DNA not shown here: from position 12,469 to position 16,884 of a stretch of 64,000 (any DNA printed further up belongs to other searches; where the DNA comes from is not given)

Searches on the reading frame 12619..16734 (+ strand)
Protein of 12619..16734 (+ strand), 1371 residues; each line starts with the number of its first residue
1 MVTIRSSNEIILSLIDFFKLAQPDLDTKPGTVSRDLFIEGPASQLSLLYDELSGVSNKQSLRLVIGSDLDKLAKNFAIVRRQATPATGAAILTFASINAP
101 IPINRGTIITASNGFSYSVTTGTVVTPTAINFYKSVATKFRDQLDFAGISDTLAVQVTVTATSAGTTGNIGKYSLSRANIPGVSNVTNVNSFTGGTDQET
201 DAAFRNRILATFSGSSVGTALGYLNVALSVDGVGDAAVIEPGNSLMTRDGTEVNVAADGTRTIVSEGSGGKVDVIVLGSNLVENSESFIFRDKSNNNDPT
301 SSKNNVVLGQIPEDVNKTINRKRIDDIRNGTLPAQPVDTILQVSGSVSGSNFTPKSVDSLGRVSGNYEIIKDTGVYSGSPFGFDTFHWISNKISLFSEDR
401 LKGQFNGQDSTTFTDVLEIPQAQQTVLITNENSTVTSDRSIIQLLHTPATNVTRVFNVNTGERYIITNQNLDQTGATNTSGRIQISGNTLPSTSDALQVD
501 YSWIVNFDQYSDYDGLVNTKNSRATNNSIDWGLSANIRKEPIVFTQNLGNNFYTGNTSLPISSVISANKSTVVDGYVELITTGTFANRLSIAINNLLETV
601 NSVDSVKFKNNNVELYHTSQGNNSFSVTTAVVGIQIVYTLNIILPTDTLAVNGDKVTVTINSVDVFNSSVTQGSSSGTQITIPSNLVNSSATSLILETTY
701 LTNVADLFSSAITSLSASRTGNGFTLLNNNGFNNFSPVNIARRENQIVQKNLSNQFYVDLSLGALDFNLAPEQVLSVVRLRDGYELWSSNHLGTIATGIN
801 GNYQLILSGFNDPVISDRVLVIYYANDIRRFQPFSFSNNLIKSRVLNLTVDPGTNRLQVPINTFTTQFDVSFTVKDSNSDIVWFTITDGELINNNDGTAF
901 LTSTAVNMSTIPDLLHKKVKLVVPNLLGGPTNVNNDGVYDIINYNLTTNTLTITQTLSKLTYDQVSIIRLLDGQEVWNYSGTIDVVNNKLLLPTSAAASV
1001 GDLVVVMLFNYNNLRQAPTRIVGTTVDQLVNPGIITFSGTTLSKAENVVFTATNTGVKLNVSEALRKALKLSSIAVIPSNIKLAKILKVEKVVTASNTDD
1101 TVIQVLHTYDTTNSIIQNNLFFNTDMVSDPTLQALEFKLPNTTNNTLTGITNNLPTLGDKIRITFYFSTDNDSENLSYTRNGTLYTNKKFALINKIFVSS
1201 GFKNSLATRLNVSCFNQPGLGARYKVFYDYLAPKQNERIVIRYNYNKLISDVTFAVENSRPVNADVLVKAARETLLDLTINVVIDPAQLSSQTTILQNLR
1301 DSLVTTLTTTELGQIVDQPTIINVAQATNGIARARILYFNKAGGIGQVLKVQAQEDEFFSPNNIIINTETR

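Call 13: search_protein_families(library=pfam, proteins=[window:12619-16734:+], max_evalue=0.001)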
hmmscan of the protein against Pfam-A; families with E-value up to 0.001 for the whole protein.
window:12619-16734:+ (1371 aa): 1 family
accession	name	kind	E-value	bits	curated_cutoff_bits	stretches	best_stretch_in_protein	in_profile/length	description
PF04865.19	Baseplate_J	-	8.3e-24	84.7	21.1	1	68-278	4-169/255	Baseplate J-like protein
